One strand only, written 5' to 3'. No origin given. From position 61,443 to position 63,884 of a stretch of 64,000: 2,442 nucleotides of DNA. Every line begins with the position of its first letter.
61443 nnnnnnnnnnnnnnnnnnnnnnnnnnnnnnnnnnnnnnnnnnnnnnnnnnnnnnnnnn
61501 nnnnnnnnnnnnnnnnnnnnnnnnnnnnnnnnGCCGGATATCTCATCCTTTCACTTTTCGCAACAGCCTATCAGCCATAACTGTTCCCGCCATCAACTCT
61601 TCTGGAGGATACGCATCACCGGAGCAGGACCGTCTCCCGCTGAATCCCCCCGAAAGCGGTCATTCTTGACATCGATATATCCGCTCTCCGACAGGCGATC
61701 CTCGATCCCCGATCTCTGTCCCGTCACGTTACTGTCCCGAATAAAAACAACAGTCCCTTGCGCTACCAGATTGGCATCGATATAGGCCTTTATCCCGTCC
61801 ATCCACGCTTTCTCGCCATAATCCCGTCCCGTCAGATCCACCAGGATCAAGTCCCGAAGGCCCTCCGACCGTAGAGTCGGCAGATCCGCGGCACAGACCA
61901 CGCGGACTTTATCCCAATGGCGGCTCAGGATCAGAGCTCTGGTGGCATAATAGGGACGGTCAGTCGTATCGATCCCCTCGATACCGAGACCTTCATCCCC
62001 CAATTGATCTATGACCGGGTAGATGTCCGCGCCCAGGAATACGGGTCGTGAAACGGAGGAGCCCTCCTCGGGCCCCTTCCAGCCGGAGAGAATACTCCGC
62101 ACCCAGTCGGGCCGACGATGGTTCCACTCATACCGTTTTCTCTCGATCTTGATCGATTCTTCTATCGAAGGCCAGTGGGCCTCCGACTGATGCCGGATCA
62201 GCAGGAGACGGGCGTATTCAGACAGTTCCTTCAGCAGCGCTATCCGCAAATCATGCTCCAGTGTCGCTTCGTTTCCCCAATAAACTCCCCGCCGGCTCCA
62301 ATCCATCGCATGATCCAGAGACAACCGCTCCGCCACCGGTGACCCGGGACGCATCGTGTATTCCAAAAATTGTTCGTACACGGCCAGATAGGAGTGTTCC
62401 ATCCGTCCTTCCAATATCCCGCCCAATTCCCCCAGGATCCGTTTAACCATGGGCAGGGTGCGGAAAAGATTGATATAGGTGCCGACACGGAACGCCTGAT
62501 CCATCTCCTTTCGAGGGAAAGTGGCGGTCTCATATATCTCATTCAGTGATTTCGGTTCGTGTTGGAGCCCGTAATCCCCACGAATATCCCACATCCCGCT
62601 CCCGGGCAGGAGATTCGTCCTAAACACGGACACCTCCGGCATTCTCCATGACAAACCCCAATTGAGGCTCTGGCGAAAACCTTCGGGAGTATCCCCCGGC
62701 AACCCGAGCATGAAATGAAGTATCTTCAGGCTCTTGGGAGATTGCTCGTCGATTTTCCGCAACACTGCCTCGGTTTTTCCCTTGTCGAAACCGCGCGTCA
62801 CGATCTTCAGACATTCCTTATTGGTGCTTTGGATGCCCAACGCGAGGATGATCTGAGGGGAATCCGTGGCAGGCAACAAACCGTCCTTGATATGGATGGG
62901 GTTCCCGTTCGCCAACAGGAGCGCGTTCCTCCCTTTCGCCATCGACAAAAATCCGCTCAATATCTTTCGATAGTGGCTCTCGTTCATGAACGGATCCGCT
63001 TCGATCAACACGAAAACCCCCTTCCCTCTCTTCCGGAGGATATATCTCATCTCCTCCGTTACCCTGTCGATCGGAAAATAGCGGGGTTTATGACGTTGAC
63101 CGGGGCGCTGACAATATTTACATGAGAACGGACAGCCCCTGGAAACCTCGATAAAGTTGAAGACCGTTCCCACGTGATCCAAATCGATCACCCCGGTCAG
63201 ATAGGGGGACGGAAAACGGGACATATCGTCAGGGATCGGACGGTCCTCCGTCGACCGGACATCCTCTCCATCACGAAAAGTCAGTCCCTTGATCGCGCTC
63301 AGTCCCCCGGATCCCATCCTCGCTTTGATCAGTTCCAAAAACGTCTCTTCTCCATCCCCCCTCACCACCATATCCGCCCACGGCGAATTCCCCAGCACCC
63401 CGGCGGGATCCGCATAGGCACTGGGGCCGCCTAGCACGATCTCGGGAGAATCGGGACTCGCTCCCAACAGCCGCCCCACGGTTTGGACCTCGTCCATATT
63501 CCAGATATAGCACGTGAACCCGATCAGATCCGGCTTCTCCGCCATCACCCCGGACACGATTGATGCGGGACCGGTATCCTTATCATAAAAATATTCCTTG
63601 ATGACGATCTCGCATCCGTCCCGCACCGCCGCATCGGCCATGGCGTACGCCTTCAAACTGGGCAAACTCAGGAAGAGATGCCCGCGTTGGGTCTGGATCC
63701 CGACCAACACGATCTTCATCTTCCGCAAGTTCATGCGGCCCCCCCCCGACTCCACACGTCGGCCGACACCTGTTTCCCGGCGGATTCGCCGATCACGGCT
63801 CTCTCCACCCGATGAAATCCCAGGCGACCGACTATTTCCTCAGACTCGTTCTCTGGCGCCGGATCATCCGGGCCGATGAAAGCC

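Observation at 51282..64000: Operon combining four class B radical SAM enzymes with two elimination-domain-less LanB-like enzymes; no substrate gene in view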

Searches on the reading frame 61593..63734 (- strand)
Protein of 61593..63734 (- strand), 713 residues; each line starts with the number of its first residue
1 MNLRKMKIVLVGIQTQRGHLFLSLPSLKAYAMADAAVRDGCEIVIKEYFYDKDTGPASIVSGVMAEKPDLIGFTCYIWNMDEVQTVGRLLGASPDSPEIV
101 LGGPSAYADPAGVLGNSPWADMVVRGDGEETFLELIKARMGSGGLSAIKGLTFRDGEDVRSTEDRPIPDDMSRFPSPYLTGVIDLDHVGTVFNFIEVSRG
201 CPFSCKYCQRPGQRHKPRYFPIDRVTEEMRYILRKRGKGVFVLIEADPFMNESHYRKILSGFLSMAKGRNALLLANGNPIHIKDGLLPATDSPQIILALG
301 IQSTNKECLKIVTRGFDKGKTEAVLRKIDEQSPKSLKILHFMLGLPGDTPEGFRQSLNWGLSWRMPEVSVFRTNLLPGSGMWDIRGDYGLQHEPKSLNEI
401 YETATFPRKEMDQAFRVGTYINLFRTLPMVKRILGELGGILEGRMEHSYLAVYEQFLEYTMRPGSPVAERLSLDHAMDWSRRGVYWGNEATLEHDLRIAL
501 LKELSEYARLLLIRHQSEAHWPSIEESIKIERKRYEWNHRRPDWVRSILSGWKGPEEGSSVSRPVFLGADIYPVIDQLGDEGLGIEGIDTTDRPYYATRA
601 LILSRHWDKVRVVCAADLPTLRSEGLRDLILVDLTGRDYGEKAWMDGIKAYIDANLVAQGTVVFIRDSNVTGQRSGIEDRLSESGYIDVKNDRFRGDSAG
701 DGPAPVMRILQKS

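Call 3: search_protein_families(library=pfam, proteins=[window:61593-63734:-], max_evalue=0.01)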
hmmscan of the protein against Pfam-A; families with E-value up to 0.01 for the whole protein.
window:61593-63734:- (713 aa): 2 families
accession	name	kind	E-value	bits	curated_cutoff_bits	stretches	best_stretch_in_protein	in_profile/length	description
PF04055.27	Radical_SAM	-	5.2e-15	56.4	29.5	1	195-359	1-165/166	Radical SAM superfamily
PF02310.24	B12-binding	-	9.4e-13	48.5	32.1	1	35-135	22-120/121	B12 binding domain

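Call 4: find_encoding_contigs(protein=window:61593-63734:-, flank=10000, max_places=6)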
Protein window:61593-63734:- (713 aa): 7 contigs read that carry it; 4 places shown.
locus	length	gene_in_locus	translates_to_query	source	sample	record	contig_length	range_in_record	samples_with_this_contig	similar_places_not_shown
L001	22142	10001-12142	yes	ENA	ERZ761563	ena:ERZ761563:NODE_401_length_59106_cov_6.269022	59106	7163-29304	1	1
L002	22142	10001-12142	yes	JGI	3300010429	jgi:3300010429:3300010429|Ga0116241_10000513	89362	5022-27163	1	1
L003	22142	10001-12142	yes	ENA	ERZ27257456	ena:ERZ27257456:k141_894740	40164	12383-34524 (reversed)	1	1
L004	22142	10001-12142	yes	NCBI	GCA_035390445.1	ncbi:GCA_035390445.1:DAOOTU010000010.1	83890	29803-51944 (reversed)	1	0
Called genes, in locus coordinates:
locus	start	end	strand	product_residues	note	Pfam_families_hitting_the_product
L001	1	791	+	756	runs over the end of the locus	PF04738:Lant_dehydr_N (weak)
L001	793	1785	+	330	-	PF13439:Glyco_transf_4 (faint), PF00534:Glycos_transf_1 (faint), PF13692:Glyco_trans_1_4 (weak)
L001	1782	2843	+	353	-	PF00144:Beta-lactamase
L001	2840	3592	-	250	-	PF12671:Amidase_6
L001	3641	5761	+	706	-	PF02310:B12-binding, PF04055:Radical_SAM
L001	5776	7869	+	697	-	PF02310:B12-binding, PF04055:Radical_SAM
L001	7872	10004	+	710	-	PF02310:B12-binding, PF04055:Radical_SAM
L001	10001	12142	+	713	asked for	PF02310:B12-binding, PF04055:Radical_SAM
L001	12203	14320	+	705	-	PF02310:B12-binding, PF04055:Radical_SAM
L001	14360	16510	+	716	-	PF02310:B12-binding, PF04055:Radical_SAM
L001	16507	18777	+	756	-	PF04738:Lant_dehydr_N (weak)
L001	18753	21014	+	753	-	PF04738:Lant_dehydr_N (weak)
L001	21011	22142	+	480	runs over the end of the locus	PF02310:B12-binding, PF04055:Radical_SAM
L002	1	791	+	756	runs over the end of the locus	PF04738:Lant_dehydr_N (weak)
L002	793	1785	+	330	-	PF13439:Glyco_transf_4 (faint), PF00534:Glycos_transf_1 (faint), PF13692:Glyco_trans_1_4 (weak)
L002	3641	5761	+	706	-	PF02310:B12-binding, PF04055:Radical_SAM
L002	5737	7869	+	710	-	PF02310:B12-binding, PF04055:Radical_SAM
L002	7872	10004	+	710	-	PF02310:B12-binding, PF04055:Radical_SAM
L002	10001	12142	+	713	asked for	PF02310:B12-binding, PF04055:Radical_SAM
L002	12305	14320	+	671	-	PF02310:B12-binding, PF04055:Radical_SAM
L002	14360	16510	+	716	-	PF02310:B12-binding, PF04055:Radical_SAM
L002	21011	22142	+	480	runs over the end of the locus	PF02310:B12-binding, PF04055:Radical_SAM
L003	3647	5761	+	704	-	PF02310:B12-binding, PF04055:Radical_SAM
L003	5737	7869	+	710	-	PF02310:B12-binding, PF04055:Radical_SAM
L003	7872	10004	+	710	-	PF02310:B12-binding, PF04055:Radical_SAM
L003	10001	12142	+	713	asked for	PF02310:B12-binding, PF04055:Radical_SAM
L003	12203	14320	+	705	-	PF02310:B12-binding, PF04055:Radical_SAM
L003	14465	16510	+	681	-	PF02310:B12-binding, PF04055:Radical_SAM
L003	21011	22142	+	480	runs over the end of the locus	PF02310:B12-binding, PF04055:Radical_SAM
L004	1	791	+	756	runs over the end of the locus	PF04738:Lant_dehydr_N (weak)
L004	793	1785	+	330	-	PF13439:Glyco_transf_4 (faint), PF00534:Glycos_transf_1 (faint), PF13692:Glyco_trans_1_4 (weak)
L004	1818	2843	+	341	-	PF00144:Beta-lactamase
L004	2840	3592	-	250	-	PF12671:Amidase_6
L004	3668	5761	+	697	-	PF02310:B12-binding, PF04055:Radical_SAM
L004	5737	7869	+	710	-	PF02310:B12-binding, PF04055:Radical_SAM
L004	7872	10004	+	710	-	PF02310:B12-binding, PF04055:Radical_SAM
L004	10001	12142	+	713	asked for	PF02310:B12-binding, PF04055:Radical_SAM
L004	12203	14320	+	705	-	PF02310:B12-binding, PF04055:Radical_SAM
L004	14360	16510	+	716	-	PF02310:B12-binding, PF04055:Radical_SAM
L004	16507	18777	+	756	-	PF04738:Lant_dehydr_N (weak)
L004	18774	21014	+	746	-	PF04738:Lant_dehydr_N (weak)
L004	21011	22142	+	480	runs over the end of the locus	PF02310:B12-binding, PF04055:Radical_SAM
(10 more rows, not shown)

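Call 12: find_related_loci(query=A2, collection=genome_contigs, flank=10000)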
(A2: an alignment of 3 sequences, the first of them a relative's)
Query A2 (262 aa) in genome_contigs; peptide patterns used: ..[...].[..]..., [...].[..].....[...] (x = any residue, [..] = any of these).
449 stretches matched a pattern; 16 encode a relative of the query (tblastn E <= 1e-3); 16 distinct loci.
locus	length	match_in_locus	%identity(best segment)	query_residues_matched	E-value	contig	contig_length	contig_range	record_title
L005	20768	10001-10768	30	1-253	7e-19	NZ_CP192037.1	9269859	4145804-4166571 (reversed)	Actinosynnema sp. CS-041913 chromosome, complete genome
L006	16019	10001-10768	29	1-253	3e-18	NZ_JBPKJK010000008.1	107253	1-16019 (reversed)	Saccharothrix sp. Mg75 8, whole genome shotgun sequence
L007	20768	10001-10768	30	1-253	6e-18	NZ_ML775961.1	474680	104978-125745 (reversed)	Saccharothrix deserti strain BMP B8144 Scaffold6, whole genome shotgun sequence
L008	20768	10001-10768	31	1-253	8e-18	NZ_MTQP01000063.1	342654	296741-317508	Saccharothrix sp. ALI-22-I Contig67, whole genome shotgun sequence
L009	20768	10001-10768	31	1-253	1e-17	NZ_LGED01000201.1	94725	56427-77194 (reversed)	Saccharothrix sp. NRRL B-16348 P442contig33.1, whole genome shotgun sequence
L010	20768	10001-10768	32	1-253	9e-18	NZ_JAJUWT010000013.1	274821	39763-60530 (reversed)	Saccharothrix sp. S26 13, whole genome shotgun sequence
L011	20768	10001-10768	31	1-253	1e-17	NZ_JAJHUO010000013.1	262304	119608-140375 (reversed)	Saccharothrix luteola strain NEAU-S10 Scaffold13, whole genome shotgun sequence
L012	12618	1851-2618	31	1-253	1e-17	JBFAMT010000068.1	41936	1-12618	Actinosynnema sp. NPDC049800 NPDC049800_25_G8.ctg-0068, whole genome shotgun sequence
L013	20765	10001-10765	29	1-252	2e-17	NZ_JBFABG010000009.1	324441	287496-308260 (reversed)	Actinosynnema sp. NPDC023587 NPDC023587_95_E3.ctg-0009, whole genome shotgun sequence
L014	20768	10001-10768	29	1-253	2e-17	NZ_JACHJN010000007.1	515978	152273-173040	Saccharothrix tamanrassetensis strain CECT 8640 Ga0436953_07, whole genome shotgun sequence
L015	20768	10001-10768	30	1-253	2e-17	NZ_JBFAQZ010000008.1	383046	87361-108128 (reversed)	Actinosynnema sp. NPDC050801 NPDC050801_151_H10.ctg-0008, whole genome shotgun sequence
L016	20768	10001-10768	30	1-253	2e-17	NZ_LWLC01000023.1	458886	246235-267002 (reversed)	Saccharothrix sp. CB00851 scaffold3, whole genome shotgun sequence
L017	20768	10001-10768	31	1-253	4e-17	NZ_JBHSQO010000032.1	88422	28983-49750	Saccharothrix lopnurensis strain CGMCC 4.7246 spades_K_21_77_32, whole genome shotgun sequence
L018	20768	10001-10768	31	1-253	4e-17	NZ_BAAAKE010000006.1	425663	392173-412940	Saccharothrix xinjiangensis strain JCM 12329 sequence006, whole genome shotgun sequence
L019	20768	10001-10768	29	1-253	1e-16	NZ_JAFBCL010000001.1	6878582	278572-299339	Saccharothrix algeriensis strain DSM 44581 Ga0451104_01, whole genome shotgun sequence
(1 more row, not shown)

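Call 14: find_homologous_proteins(query=L004:3-788:+, max_evalue=0.001)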
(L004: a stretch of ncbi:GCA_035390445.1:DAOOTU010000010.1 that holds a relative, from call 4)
Query L004:3-788:+: 503 candidates shared short words with the query, none scored E <= 0.001.

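Call 15: find_related_loci(query=A2, collection=metagenome_contigs, flank=10000)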
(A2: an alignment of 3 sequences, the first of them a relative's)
Query A2 (262 aa) in metagenome_contigs; peptide patterns used: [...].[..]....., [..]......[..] (x = any residue, [..] = any of these).
91 stretches matched a pattern; 1 encode a relative of the query (tblastn E <= 1e-3); 1 distinct loci.
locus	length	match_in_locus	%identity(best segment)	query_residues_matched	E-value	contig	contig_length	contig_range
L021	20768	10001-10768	30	1-253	1e-17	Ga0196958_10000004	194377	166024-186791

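Call 17: search_protein_families(library=ncbifam, proteins=[window:61593-63734:-, L004:793-1785:+, L004:1782-2843:+, L004:2840-3592:-], max_evalue=0.01)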
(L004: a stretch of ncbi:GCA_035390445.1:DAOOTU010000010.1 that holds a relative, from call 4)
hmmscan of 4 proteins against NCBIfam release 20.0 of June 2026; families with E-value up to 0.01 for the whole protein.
window:61593-63734:- (713 aa): 23 families
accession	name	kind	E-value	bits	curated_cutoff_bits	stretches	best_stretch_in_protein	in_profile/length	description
NF033712.0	B12_rSAM_KedN5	subfamily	1.3e-29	102.9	700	1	25-240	21-244/624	KedN5 family methylcobalamin-dependent radical SAM C-methyltransferase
TIGR04013.1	B12_SAM_MJ_1487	hypoth_equivalog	2.4e-22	79.3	251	1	65-234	40-194/382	TIGR04013 family B12-binding domain/radical SAM domain-containing protein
TIGR02026.1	BchE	equivalog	2.6e-21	76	481.35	1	58-266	54-268/497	magnesium-protoporphyrin IX monomethyl ester anaerobic oxidative cyclase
NF050148.1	rSAM_ApyD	equivalog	1.8e-16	59.7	750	1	42-249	50-256/645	RiPP biosynthesis radical SAM protein ApyD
TIGR04014.1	B12_SAM_MJ_0865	equivalog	5.2e-14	51.9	360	1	97-365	69-338/434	methyl-coenzyme M reductase glutamine C-methyltransferase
TIGR00089.1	TIGR00089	subfamily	1.3e-12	47.3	251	1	189-364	137-319/429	MiaB/RimO family radical SAM methylthiotransferase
TIGR03975.1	rSAM_ocin_1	subfamily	1.3e-12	47.1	281.85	1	60-359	121-426/606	RiPP maturation radical SAM C-methyltransferase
TIGR03471.1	HpnJ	equivalog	9.9e-12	44.5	577.6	1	83-393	85-395/472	hopanoid biosynthesis associated radical SAM protein HpnJ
TIGR04367.1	HpnR_B12_rSAM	equivalog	1.3e-09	37.1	650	1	19-243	15-235/490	hopanoid C-3 methylase HpnR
TIGR04479.1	bcpD_PhpK_rSAM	subfamily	2e-09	36.3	600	1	120-232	171-281/504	PhpK family radical SAM P-methyltransferase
TIGR01574.1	miaB-methiolase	equivalog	2.4e-09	36.7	355.3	1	189-358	142-320/437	tRNA (N6-isopentenyl adenosine(37)-C2)-methylthiotransferase MiaB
TIGR04295.1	B12_rSAM_oligo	hypoth_equivalog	4.5e-09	35.5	400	1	99-241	104-249/422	TIGR04295 family B12-binding domain-containing radical SAM protein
TIGR04190.1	B12_SAM_Ta0216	equivalog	5.1e-09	35.3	500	1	94-357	108-388/554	TIGR04190 family B12-binding domain/radical SAM domain protein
TIGR01125.1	TIGR01125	equivalog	1.6e-08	34.1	356.95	1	192-371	137-324/432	30S ribosomal protein S12 methylthiotransferase RimO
TIGR01579.1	MiaB-like-C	equivalog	3.1e-08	33.3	357.05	1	193-371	141-326/416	tRNA (N(6)-L-threonylcarbamoyladenosine(37)-C(2))-methylthiotransferase MtaB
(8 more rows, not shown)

L004:793-1785:+ (330 aa): 6 families
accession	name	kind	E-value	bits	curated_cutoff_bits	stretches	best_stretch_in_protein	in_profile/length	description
TIGR03088.1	stp2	hypoth_equivalog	2.3e-05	23.6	409.05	1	124-326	140-367/374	TIGR03088 family PEP-CTERM/XrtA system glycosyltransferase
NF041876.1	EPS_EpsE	equivalog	2.8e-05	23.5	400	0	246-313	311-370/389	exopolysaccharide biosynthesis GT4 family glycosyltransferase EpsE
TIGR04005.1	wcaL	equivalog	0.0008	18.4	537.6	0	118-304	172-371/406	colanic acid biosynthesis glycosyltransferase WcaL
NF053787.1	GlcN_PG_synth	equivalog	0.0018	17.2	480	1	247-326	278-349/361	N-acetylglucosaminyl phosphatidylglycerol synthase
TIGR03999.1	thiol_BshA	equivalog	0.0093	14.9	273.7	0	247-319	289-353/375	N-acetyl-alpha-D-glucosaminyl L-malate synthase BshA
NF038011.1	PelF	equivalog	0.0098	15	100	0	111-263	248-416/489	GT4 family glycosyltransferase PelF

L004:1782-2843:+ (353 aa): 44 families (the best 25 are shown)
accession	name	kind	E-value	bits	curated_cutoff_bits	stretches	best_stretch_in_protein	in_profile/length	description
NF002968.0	PRK03642.1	equivalog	8.7e-45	153.3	385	1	16-325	50-398/432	penicillin binding protein PBP4B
NF033085.1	bla_class_C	equivalog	1.4e-12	47.1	415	1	23-175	22-173/356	class C beta-lactamase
NF000423.2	blaSRT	exception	5.3e-12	45.6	860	1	22-184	41-201/378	SRT/SST family class C beta-lactamase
NF033700.1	blaCMA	exception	1.4e-11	44.1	887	1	22-191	39-206/375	CMA family class C beta-lactamase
NF041663.1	ampC_Sliq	exception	2.5e-11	43.1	860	1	22-181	41-198/378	cephalosporin-hydrolyzing class C beta-lactamase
NF033698.1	blaCSA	exception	5.4e-11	42.1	884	1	22-191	39-206/375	CSA family class C beta-lactamase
NF000397.2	blaACC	exception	6.8e-11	41.8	850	1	21-182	46-205/385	ACC family cephalosporin-hydrolyzing class C beta-lactamase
NF038269.1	lipase_LipE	equivalog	9.7e-11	41.4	750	1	7-170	29-205/407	lipase LipE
NF000385.4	blaACT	exception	3.3e-10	39.5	810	1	21-183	44-205/380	ACT family cephalosporin-hydrolyzing class C beta-lactamase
NF052559.1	MthAcHydAcmB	equivalog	7.1e-10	38.2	550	1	22-259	24-283/391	methyl acetate hydrolase AcmB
NF009622.0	PRK13128.1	equivalog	7.7e-10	37.9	443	1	23-174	23-179/518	D-aminopeptidase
NF033159.0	blaPAC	exception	8.5e-10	38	850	1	15-180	37-200/380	PAC family class C beta-lactamase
NF040478.1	blaLAQ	exception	3.6e-09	36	850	1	17-176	39-197/380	LAQ family class C beta-lactamase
NF000422.6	blaPDC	exception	5.7e-09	35.7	865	1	22-191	51-220/397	PDC family class C beta-lactamase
NF038069.1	blaIDC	exception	5.7e-09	35.3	850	1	28-161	60-193/395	IDC family class C beta-lactamase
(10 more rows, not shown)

L004:2840-3592:- (250 aa): 0 families

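Call 43: search_protein_families(library=pfam, proteins=[L005:4955-10813:+, L005:10231-13962:+, L005:16130-19384:+, L005:14014-15447:+, L005:3169-4578:-], max_evalue=0.001)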
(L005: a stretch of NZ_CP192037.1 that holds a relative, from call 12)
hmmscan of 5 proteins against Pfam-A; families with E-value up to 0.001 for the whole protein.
L005:4955-10813:+ (1952 aa): 5 families
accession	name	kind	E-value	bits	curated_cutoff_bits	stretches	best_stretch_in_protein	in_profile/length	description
PF00501.34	AMP-binding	-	1.7e-76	258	29.9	1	482-822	1-384/384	AMP-binding enzyme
PF00668.25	Condensation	-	4.4e-46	158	30.6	1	37-451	6-445/456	Condensation domain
PF04738.18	Lant_dehydr_N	-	6e-25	87.9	28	1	1257-1893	2-648/649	Lantibiotic dehydratase, N terminus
PF13193.12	AMP-binding_C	-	1.6e-12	48.6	24.5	1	881-951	1-76/76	AMP-binding enzyme C-terminal domain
PF00550.31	PP-binding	-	2.6e-11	44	20.8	1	979-1038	1-62/67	Phosphopantetheine attachment site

L005:10231-13962:+ (1243 aa): 4 families
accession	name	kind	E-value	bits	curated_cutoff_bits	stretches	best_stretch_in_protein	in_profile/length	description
PF00668.25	Condensation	-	2.8e-76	257.5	30.6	1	208-614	6-448/456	Condensation domain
PF00501.34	AMP-binding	-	7.4e-69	232.8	29.9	1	662-985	19-384/384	AMP-binding enzyme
PF00550.31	PP-binding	-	3.4e-15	56.5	20.8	1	1141-1206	3-67/67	Phosphopantetheine attachment site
PF13193.12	AMP-binding_C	-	1.7e-11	45.3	24.5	1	1041-1112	1-76/76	AMP-binding enzyme C-terminal domain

L005:16130-19384:+ (1084 aa): 4 families
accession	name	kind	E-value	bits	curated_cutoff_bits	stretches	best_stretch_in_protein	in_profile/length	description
PF00668.25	Condensation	-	7.1e-105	351.8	30.6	1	29-463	4-448/456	Condensation domain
PF00501.34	AMP-binding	-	9.5e-78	262.1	29.9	1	493-830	7-384/384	AMP-binding enzyme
PF00550.31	PP-binding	-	1.5e-14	54.4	20.8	1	986-1049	2-67/67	Phosphopantetheine attachment site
PF13193.12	AMP-binding_C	-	8.1e-12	46.3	24.5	1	889-959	1-76/76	AMP-binding enzyme C-terminal domain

L005:14014-15447:+ (477 aa): 13 families
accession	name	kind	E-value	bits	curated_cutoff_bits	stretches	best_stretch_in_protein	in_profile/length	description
PF01494.25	FAD_binding_3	-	1.2e-29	104.1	22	1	29-379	2-342/349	FAD binding domain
PF01266.30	DAO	-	1e-15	58.6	27.9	2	30-75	1-46/353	FAD dependent oxidoreductase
PF07992.20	Pyr_redox_2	-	4e-10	40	26.1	1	125-185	175-234/291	Pyridine nucleotide-disulphide oxidoreductase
PF00070.33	Pyr_redox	-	6.6e-09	36.6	22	0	31-84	2-55/82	Pyridine nucleotide-disulphide oxidoreductase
PF13450.12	NAD_binding_8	-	1.3e-08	35.4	21.9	1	33-63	1-31/68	NAD(P)-binding Rossmann-like domain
PF00890.30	FAD_binding_2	-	4.1e-07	30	20.4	1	30-61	1-32/414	FAD binding domain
PF04820.20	Trp_halogenase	-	1.6e-06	27.7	21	0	313-384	310-380/458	Tryptophan halogenase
PF08491.16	SE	-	4.2e-06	26.5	20.1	1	318-386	125-198/276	Squalene epoxidase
PF03486.20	HI0933_like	-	4.5e-06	26.7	50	0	30-62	2-34/244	HI0933-like protein Rossmann domain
PF05834.18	Lycopene_cycl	-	3.1e-05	23.7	23.4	1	30-210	1-156/380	Lycopene cyclase protein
PF01134.28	GIDA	-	0.00026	20.6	22.1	1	30-58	1-29/391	Glucose inhibited division protein A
PF12831.13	FAD_oxidored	-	0.00068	19.5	27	0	30-60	1-31/416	FAD dependent oxidoreductase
PF01946.23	Thi4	-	0.0008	19.1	26.2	0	27-60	16-50/235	Thi4 family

L005:3169-4578:- (469 aa): 0 families

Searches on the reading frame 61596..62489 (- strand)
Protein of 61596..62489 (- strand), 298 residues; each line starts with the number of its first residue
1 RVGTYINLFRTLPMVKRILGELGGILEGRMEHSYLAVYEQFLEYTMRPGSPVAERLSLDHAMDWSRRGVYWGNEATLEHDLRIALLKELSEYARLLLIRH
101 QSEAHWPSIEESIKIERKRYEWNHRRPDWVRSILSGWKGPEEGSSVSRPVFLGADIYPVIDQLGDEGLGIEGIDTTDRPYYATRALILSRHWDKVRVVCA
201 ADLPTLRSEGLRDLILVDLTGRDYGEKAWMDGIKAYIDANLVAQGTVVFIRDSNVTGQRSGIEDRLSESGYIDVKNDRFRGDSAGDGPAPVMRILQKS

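Call 67: search_protein_families(library=pfam, proteins=[window:61596-62489:-], max_evalue=10)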
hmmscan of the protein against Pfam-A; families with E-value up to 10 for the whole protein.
seq(298 aa): 1 family
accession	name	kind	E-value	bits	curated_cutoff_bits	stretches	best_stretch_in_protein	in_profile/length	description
PF04392.18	ABC_sub_bind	-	0.25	11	25.9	1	247-296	5-54/293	ABC transporter substrate binding protein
